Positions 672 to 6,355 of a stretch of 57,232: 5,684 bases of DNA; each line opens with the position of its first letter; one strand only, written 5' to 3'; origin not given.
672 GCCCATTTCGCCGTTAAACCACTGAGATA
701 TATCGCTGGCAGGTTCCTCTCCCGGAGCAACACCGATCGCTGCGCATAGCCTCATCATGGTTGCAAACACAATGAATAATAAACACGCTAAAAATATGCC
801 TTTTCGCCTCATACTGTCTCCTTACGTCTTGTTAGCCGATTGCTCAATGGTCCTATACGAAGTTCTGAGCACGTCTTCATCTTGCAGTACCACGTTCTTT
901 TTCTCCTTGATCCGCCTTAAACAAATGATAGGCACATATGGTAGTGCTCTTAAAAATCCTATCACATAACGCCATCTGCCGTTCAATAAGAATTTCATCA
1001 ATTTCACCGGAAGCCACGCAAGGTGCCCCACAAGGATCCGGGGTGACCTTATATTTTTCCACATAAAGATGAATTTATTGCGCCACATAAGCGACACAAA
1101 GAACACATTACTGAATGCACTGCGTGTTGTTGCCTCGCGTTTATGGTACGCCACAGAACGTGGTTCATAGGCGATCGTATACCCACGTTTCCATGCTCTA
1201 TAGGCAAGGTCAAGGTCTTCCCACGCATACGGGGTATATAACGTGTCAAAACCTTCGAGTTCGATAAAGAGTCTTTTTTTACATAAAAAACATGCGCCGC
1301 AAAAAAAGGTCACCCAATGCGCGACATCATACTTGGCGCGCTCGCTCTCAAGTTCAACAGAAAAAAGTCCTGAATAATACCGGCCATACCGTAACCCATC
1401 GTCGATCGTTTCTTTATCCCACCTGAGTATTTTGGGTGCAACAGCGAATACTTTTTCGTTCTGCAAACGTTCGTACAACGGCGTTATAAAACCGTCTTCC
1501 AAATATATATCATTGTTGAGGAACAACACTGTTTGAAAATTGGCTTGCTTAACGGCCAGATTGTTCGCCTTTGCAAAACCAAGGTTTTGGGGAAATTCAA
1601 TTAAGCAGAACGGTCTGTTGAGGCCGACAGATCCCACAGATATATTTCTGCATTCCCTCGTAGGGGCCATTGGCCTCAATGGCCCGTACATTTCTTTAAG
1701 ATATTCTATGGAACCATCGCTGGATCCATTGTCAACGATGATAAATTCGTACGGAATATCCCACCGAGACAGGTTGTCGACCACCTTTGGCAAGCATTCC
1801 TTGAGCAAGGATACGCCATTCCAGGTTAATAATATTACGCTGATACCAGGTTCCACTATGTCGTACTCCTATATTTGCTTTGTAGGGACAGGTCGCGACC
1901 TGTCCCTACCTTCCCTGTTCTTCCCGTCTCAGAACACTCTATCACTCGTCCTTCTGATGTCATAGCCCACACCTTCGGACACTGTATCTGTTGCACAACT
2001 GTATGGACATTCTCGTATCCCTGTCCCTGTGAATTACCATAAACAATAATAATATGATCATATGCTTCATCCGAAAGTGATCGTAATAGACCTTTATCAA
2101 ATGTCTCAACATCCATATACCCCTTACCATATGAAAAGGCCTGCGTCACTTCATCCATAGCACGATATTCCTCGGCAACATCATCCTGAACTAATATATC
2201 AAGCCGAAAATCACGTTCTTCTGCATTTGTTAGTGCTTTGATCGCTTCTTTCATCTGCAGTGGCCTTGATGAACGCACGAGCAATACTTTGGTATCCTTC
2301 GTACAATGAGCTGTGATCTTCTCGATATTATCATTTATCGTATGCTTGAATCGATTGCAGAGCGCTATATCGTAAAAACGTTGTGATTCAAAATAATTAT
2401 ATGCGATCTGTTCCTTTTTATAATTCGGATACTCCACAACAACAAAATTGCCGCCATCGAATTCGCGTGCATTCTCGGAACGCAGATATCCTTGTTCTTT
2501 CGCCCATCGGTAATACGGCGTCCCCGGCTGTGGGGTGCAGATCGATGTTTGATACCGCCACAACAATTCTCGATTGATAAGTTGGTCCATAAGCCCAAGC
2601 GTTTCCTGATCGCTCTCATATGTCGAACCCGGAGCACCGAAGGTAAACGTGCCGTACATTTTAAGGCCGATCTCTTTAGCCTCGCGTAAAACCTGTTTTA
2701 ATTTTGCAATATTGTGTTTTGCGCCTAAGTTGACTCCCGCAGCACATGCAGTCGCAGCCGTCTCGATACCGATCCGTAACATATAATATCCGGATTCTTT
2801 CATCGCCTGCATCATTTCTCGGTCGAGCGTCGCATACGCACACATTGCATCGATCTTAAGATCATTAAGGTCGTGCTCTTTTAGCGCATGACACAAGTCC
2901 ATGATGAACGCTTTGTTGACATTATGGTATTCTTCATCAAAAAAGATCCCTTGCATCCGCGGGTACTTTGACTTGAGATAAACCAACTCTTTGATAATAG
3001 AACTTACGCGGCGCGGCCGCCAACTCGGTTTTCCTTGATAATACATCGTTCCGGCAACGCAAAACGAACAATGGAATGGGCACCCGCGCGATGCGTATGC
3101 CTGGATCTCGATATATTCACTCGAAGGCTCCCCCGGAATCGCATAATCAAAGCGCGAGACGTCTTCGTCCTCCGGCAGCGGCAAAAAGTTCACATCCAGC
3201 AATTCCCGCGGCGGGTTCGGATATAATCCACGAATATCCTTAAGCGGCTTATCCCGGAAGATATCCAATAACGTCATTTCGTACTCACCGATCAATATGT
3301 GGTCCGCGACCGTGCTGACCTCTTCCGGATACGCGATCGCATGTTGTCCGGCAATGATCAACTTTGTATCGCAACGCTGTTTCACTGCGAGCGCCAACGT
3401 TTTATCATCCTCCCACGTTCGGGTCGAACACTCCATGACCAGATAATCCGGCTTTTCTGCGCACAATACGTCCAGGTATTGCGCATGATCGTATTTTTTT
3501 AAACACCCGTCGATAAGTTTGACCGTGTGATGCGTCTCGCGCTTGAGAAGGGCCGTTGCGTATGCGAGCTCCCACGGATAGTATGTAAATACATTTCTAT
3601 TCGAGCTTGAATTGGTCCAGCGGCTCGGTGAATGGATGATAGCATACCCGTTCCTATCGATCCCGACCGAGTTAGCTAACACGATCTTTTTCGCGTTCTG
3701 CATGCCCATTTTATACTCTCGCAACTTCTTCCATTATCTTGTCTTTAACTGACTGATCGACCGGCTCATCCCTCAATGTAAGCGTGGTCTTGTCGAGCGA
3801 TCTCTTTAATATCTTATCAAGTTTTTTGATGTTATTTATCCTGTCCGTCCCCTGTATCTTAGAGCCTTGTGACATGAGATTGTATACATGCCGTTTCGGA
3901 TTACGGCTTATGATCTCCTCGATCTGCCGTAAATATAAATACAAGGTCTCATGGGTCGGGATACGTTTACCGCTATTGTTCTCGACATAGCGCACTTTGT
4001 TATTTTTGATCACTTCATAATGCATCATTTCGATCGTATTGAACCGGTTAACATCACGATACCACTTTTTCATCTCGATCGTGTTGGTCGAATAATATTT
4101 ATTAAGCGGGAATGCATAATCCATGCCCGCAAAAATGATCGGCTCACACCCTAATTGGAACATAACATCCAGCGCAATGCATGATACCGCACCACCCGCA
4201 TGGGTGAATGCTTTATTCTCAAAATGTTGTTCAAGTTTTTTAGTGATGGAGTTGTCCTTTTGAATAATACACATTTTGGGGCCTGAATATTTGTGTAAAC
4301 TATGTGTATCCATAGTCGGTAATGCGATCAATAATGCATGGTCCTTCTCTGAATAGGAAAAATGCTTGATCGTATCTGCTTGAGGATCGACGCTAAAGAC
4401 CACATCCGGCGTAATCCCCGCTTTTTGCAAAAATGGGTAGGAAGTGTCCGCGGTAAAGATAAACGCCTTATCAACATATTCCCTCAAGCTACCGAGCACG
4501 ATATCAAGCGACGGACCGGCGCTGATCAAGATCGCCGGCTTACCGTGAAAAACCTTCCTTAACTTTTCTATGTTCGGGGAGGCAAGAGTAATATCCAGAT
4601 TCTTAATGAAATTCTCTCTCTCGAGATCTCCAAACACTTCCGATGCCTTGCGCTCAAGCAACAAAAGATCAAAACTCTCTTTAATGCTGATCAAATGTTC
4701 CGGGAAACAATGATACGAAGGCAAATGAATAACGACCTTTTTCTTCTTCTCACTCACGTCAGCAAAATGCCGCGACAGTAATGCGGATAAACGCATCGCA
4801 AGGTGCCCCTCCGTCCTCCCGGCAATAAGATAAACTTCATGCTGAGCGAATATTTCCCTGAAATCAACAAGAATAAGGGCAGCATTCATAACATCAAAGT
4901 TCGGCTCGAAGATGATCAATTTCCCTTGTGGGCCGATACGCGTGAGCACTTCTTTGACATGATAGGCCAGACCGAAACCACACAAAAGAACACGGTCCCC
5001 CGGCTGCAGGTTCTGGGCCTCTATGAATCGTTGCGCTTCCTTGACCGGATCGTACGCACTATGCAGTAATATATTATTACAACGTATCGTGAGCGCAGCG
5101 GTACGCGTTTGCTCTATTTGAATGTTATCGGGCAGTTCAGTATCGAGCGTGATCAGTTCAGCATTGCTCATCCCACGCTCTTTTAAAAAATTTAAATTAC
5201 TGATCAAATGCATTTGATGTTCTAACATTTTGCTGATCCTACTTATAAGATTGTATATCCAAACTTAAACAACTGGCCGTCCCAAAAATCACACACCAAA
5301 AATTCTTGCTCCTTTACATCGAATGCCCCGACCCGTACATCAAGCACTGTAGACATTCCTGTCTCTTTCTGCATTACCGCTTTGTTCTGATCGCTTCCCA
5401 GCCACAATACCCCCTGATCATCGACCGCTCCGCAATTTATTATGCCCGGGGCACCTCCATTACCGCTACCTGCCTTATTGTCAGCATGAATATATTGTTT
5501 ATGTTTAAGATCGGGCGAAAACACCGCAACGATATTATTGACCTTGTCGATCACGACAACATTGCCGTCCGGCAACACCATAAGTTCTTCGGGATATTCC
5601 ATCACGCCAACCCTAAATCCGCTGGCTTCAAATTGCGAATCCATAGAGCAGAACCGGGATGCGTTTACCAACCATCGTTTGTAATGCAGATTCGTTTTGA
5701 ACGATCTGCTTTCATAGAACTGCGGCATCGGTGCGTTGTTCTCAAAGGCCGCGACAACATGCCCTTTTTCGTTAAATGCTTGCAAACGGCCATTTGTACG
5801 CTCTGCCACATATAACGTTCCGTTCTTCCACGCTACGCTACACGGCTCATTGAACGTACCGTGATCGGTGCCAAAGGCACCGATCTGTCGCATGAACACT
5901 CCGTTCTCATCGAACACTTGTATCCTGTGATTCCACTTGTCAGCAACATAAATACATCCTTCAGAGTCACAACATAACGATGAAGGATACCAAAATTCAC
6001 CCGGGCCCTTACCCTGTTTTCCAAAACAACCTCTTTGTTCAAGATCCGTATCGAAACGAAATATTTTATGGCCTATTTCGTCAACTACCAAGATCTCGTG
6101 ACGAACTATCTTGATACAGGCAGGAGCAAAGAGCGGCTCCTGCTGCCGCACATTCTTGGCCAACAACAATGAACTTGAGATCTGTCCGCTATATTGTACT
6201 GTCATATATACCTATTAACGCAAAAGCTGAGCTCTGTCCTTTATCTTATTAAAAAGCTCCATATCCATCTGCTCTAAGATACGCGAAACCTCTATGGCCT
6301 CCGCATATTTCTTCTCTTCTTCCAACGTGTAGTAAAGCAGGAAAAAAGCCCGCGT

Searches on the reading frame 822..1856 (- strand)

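Call 9: search_protein_families(library=pfam, proteins=[window:822-1856:-], max_evalue=0.00001)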
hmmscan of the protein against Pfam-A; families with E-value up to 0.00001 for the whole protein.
window:822-1856:- (344 aa): 3 families
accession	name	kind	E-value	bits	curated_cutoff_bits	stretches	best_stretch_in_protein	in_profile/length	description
PF00535.33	Glycos_transf_2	-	3.9e-18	66.4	23.3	1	6-199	1-166/168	Glycosyl transferase family 2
PF13641.12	Glyco_tranf_2_3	-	1.3e-07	32.3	27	1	3-245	1-218/230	Glycosyltransferase like family 2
PF10111.15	Glyco_tranf_2_2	-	2e-06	28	27.3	0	93-247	68-227/276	Glycosyltransferase like family 2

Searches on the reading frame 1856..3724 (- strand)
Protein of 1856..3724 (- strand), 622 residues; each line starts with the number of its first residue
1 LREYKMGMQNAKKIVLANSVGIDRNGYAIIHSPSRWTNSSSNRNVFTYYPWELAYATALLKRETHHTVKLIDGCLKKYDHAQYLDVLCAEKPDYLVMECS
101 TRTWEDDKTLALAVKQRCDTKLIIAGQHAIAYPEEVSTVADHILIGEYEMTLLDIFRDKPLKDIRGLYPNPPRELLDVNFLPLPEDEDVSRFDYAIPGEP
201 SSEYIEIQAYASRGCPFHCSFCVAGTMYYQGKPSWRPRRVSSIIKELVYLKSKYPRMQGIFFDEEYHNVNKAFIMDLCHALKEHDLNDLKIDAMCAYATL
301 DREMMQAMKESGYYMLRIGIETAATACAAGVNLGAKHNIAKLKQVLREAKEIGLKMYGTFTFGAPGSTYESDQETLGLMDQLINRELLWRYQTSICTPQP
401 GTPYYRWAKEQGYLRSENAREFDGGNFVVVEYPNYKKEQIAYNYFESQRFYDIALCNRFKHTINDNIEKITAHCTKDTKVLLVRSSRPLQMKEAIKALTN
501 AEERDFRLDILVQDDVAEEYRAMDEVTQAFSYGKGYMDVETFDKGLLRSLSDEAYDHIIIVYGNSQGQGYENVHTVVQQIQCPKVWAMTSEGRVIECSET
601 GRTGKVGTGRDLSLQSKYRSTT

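Call 9: search_protein_families(library=pfam, proteins=[window:1856-3724:-], max_evalue=0.00001)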
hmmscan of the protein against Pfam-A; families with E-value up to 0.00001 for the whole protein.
window:1856-3724:- (622 aa): 1 family
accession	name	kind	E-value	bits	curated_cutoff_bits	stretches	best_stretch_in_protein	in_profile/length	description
PF04055.27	Radical_SAM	-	4.5e-12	46.9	29.5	1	212-376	4-163/166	Radical SAM superfamily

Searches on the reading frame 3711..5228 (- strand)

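Call 9: search_protein_families(library=pfam, proteins=[window:3711-5228:-], max_evalue=0.00001)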
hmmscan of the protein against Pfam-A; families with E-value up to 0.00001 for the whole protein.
window:3711-5228:- (505 aa): 2 families
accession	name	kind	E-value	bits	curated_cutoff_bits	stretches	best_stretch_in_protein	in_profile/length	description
PF01973.23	MptE-like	-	1.1e-37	129.9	34.6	1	205-374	1-169/171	6-hydroxymethylpterin diphosphokinase MptE-like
PF20157.4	Maf_flag10_N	-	6.7e-07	29.4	23.5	1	62-152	92-191/228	Glycosyltransferase Maf N-terminal domain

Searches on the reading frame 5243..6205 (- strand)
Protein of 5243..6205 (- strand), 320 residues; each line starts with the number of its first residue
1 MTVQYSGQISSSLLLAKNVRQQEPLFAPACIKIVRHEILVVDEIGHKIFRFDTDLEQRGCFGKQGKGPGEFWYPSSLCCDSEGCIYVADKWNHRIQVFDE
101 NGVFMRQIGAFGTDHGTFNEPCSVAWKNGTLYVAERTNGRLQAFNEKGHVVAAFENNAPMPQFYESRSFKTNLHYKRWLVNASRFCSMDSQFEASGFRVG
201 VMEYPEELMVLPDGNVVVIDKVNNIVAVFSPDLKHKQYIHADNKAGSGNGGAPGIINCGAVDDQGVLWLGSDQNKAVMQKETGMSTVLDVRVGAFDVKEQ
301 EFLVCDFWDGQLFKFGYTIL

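Call 9: search_protein_families(library=pfam, proteins=[window:5243-6205:-], max_evalue=0.00001)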
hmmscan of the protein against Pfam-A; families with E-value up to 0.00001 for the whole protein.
window:5243-6205:- (320 aa): 3 families
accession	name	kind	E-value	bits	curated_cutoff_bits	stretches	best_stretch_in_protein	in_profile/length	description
PF01436.27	NHL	-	6.8e-16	57.9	20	1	71-98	1-28/28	NHL repeat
PF17170.10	DUF5128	-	2.4e-12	47.1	22.9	0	79-113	50-84/321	6-bladed beta-propeller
PF08450.18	SGL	-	3.5e-07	30.5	26.3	0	40-108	150-220/246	SMP-30/Gluconolactonase/LRE-like region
